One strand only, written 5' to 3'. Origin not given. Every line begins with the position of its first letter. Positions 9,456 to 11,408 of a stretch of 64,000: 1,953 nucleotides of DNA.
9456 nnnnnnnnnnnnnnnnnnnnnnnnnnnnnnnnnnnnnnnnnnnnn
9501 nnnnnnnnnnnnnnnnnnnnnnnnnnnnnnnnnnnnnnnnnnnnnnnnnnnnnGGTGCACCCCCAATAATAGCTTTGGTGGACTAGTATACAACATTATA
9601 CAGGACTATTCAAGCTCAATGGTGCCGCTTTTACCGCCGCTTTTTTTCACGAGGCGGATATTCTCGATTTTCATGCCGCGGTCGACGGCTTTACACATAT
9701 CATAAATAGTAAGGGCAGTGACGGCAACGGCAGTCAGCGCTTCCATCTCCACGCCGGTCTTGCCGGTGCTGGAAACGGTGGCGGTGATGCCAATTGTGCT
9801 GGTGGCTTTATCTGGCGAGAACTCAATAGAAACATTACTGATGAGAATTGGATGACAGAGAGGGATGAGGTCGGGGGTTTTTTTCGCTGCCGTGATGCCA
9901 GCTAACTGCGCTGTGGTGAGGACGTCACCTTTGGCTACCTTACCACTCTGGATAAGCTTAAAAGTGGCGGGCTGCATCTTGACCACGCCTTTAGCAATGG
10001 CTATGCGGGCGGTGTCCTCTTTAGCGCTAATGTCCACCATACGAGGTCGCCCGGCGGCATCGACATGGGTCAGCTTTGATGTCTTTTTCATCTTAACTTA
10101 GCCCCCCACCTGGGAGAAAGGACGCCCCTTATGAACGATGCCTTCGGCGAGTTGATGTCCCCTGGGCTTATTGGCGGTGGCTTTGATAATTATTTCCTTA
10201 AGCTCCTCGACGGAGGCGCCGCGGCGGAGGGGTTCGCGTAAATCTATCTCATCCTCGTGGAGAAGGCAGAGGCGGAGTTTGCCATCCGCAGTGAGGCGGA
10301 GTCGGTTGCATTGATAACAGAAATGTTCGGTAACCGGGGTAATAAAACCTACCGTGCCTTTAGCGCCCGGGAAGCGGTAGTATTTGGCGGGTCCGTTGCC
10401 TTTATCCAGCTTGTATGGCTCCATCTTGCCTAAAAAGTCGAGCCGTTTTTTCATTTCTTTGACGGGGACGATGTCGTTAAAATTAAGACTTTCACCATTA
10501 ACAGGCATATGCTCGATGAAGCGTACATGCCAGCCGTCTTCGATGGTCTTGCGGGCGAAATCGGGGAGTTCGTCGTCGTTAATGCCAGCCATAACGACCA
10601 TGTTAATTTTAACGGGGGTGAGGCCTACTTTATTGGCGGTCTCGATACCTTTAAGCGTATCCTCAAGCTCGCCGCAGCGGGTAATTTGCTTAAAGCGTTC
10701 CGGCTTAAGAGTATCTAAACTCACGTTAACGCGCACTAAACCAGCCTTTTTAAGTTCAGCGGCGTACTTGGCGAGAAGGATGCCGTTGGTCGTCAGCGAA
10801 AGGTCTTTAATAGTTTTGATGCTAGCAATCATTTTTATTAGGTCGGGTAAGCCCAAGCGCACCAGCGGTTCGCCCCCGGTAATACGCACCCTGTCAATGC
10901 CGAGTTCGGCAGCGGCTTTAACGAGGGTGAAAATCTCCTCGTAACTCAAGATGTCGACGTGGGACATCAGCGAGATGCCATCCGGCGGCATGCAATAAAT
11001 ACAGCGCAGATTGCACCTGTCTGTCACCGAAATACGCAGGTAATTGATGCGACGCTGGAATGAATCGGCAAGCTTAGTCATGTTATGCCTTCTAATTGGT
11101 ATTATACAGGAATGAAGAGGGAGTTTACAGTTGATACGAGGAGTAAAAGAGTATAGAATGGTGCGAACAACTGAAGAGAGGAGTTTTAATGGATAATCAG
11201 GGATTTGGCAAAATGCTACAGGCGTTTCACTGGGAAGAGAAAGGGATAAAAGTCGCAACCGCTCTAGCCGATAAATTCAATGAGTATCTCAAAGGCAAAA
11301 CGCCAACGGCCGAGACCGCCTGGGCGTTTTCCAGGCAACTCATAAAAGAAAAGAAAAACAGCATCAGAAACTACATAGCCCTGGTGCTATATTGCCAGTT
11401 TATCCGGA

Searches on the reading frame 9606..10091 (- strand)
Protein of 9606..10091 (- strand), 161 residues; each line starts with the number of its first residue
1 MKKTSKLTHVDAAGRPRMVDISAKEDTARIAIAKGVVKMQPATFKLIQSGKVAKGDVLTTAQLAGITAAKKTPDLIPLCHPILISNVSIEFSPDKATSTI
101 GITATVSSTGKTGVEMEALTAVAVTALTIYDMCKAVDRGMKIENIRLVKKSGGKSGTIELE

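Call 5: search_protein_families(library=pfam, proteins=[window:9606-10091:-])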
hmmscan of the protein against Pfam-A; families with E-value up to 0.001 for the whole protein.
window:9606-10091:- (161 aa): 1 family
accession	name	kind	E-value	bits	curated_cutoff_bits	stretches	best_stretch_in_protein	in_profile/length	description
PF01967.27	MoaC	-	4e-59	198.9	27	1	18-153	1-136/136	MoaC family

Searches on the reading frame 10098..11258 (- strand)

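Call 5: search_protein_families(library=pfam, proteins=[window:10098-11258:-])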
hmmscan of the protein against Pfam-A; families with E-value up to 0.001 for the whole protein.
window:10098-11258:- (386 aa): 3 families
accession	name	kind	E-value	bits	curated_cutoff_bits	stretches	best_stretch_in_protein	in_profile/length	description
PF04055.27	Radical_SAM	-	5.6e-38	131.1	29.5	1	76-236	1-164/166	Radical SAM superfamily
PF06463.18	Mob_synth_C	-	6e-37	126.9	37.4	1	244-369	2-127/128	Molybdenum Cofactor Synthesis C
PF13353.11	Fer4_12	-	0.00014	22.6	22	1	81-182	14-114/137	4Fe-4S single cluster domain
